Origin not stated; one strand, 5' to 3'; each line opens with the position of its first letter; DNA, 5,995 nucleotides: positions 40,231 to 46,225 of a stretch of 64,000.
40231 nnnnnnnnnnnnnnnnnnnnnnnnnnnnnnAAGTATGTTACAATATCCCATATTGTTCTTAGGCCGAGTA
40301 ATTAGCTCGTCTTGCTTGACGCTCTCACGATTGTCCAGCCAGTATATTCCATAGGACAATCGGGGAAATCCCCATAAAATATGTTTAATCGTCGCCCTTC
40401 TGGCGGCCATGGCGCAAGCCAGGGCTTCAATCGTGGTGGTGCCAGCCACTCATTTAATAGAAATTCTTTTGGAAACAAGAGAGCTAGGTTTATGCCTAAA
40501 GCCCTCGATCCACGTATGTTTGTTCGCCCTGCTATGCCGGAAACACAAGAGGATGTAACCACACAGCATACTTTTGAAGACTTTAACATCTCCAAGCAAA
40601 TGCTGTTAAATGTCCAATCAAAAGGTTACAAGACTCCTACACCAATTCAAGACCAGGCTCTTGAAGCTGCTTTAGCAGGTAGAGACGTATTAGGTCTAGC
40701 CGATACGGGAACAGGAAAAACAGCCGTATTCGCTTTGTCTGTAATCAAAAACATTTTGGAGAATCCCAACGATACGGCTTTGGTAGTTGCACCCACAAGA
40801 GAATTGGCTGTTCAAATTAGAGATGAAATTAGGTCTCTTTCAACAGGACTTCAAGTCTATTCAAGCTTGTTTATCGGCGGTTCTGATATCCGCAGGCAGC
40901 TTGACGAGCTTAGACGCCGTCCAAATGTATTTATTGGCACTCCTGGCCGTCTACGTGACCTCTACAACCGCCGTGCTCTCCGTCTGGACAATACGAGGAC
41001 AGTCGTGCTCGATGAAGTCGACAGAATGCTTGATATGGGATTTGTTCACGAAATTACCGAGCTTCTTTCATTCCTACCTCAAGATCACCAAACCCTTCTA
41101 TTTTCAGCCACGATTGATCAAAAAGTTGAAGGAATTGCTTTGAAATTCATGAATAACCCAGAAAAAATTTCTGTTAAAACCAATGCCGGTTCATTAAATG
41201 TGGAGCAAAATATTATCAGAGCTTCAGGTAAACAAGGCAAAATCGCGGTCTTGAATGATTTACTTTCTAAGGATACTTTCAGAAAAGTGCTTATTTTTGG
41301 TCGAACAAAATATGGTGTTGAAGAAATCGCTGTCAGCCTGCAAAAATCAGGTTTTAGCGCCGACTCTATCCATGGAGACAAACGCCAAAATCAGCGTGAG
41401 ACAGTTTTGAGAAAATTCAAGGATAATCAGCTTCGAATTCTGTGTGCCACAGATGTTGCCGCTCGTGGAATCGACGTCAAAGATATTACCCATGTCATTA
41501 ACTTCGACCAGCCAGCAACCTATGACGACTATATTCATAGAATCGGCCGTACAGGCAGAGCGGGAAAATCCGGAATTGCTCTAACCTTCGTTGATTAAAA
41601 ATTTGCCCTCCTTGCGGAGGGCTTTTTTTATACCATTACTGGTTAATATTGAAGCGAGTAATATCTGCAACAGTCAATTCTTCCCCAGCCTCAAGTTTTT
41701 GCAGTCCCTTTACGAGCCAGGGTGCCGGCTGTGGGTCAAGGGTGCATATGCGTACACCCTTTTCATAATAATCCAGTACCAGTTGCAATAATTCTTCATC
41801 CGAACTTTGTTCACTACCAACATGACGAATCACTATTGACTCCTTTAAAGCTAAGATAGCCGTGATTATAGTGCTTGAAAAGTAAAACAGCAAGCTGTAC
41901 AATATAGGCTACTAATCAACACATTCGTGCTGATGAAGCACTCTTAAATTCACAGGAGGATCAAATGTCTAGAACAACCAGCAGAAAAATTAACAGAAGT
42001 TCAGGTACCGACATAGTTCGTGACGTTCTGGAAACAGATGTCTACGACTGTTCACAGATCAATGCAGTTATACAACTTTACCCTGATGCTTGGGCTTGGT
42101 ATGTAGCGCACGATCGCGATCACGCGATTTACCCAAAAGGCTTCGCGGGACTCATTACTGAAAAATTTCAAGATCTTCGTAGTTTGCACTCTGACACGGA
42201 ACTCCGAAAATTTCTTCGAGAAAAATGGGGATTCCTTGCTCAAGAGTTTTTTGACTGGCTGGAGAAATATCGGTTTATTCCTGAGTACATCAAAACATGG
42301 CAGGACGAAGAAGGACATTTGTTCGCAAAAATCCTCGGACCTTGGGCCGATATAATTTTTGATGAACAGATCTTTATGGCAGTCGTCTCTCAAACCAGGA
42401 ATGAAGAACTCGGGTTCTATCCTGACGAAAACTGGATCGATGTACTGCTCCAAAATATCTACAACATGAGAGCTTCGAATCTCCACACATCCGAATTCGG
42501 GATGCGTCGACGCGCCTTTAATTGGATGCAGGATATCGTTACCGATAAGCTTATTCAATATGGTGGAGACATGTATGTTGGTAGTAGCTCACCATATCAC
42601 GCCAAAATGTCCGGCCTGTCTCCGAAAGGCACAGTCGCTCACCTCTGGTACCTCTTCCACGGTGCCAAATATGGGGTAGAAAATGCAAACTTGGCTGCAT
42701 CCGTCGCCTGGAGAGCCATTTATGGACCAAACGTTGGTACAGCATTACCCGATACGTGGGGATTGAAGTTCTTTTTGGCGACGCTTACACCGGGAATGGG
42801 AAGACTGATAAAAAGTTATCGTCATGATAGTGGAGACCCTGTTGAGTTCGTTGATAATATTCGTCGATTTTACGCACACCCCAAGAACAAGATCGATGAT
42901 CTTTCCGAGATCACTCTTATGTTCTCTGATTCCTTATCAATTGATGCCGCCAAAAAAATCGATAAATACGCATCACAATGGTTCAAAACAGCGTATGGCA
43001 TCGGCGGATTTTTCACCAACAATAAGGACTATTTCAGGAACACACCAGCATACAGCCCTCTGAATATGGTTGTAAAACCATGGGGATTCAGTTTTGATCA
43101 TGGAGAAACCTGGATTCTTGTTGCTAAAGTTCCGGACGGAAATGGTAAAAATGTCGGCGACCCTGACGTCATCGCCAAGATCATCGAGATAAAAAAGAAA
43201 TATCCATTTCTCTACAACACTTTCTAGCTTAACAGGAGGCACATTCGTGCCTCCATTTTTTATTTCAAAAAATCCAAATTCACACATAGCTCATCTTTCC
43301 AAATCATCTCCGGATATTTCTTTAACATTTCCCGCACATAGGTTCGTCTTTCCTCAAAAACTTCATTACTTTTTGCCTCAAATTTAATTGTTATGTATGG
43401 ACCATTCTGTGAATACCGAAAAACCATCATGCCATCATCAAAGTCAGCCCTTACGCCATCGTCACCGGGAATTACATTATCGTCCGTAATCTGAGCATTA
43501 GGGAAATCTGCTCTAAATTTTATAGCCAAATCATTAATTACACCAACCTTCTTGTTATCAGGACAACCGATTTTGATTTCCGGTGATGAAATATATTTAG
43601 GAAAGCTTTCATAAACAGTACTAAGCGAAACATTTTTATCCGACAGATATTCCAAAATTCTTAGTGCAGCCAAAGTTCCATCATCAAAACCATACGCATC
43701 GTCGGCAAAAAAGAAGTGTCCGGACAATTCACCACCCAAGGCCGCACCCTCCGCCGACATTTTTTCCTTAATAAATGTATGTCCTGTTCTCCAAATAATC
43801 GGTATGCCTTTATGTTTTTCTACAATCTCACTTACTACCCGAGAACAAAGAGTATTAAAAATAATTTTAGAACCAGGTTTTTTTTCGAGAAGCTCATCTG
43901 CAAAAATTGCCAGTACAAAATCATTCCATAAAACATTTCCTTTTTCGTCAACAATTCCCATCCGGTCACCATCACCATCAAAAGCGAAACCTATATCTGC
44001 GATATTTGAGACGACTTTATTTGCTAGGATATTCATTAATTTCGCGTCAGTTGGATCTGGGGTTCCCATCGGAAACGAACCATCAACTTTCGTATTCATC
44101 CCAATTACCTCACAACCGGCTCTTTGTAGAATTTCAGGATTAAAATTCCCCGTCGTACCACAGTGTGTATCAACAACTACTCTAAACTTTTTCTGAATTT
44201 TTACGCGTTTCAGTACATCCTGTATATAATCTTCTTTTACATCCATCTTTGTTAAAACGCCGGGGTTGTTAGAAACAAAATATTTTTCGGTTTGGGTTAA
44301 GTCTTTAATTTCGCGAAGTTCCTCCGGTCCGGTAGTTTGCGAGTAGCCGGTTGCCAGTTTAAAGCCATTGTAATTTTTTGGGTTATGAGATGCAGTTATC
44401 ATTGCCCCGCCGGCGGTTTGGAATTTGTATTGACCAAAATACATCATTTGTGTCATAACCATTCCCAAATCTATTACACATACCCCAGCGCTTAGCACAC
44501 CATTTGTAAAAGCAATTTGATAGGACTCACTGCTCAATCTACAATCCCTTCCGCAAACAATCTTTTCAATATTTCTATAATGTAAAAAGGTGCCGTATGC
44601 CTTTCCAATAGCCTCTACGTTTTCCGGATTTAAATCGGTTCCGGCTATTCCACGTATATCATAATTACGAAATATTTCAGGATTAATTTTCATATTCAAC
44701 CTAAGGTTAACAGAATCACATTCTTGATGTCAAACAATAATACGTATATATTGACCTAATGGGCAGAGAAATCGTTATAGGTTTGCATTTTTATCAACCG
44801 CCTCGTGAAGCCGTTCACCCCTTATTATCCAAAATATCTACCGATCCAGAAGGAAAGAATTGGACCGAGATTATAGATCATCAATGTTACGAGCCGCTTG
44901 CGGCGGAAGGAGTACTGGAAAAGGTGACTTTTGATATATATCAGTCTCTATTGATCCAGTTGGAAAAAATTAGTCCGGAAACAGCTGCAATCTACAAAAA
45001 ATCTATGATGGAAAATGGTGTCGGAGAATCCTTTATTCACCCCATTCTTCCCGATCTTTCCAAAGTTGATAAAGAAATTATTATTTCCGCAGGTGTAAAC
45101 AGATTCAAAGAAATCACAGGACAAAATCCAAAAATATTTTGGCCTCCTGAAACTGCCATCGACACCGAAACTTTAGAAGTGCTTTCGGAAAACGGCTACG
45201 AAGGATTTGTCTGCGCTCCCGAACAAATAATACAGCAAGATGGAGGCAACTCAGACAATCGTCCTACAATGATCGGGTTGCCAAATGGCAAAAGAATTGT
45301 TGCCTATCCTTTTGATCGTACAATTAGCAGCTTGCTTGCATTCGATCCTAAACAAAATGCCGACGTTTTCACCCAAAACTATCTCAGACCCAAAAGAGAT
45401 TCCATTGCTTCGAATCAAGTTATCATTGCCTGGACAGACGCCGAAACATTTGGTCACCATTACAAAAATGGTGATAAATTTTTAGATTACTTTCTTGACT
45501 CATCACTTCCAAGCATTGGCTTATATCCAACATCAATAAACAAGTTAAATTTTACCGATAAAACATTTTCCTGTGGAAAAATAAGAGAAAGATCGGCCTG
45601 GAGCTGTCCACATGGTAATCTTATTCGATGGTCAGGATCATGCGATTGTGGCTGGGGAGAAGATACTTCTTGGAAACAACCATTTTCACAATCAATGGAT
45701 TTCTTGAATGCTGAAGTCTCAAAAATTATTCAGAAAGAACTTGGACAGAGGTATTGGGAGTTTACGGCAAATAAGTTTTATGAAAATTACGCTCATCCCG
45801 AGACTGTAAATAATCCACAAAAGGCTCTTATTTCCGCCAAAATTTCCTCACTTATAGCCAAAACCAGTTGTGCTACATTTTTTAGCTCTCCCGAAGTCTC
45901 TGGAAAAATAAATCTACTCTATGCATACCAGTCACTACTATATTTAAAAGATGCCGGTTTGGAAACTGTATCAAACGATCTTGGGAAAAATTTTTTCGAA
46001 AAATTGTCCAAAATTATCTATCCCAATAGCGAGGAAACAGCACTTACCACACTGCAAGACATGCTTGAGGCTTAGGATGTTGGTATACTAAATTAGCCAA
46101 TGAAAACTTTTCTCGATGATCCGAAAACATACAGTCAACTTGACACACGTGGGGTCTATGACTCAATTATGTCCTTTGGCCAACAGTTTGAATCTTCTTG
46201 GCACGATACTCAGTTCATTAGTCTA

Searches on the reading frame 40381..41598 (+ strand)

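Call 85: search_protein_families(library=pfam, proteins=[window:40381-41598:+], max_evalue=0.00001)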
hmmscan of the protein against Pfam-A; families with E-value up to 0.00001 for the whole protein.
window:40381-41598:+ (405 aa): 3 families
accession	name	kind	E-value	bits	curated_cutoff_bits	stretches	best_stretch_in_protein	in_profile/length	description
PF00270.35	DEAD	-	1.1e-45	155.8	26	1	87-250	1-165/167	DEAD/DEAH box helicase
PF00271.37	Helicase_C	-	5e-34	117.3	23.5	1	287-395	2-110/110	Helicase conserved C-terminal domain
PF04851.21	ResIII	-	1e-08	35.7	22.5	1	87-246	5-163/164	Type III restriction enzyme, res subunit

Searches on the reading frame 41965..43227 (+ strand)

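Call 85: search_protein_families(library=pfam, proteins=[window:41965-43227:+], max_evalue=0.00001)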
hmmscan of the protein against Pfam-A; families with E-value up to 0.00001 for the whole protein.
window:41965-43227:+ (420 aa): 2 families
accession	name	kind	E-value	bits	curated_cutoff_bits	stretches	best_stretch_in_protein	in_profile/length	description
PF04095.22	NAPRTase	-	5e-27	95.6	20.8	1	174-371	2-201/239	Nicotinate phosphoribosyltransferase (NAPRTase) family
PF17767.7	NAPRTase_N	-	6.7e-16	59.2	32.6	1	22-142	1-125/125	Nicotinate phosphoribosyltransferase (NAPRTase) N-terminal domain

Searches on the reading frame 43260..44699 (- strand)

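Call 75: search_protein_families(library=pfam, proteins=[window:43260-44699:-], max_evalue=0.00001)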
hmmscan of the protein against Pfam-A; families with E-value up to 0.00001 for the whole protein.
window:43260-44699:- (479 aa): 3 families
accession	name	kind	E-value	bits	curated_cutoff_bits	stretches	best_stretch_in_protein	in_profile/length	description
PF02878.22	PGM_PMM_I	-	3.1e-32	111.6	22.5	1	9-139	3-135/138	Phosphoglucomutase/phosphomannomutase, alpha/beta/alpha domain I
PF02879.22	PGM_PMM_II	-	1e-25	90.6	29.3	1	156-254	1-103/103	Phosphoglucomutase/phosphomannomutase, alpha/beta/alpha domain II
PF02880.22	PGM_PMM_III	-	8.3e-24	84.4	20.7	1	260-369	3-115/115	Phosphoglucomutase/phosphomannomutase, alpha/beta/alpha domain III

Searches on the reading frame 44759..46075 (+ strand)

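Call 75: search_protein_families(library=pfam, proteins=[window:44759-46075:+], max_evalue=0.00001)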
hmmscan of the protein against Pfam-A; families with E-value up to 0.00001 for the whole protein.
window:44759-46075:+ (438 aa): 1 family
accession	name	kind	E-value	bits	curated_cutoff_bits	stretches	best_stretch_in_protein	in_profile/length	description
PF03065.20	Glyco_hydro_57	-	2.9e-17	63.4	21.2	1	42-245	70-260/291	Glycosyl hydrolase family 57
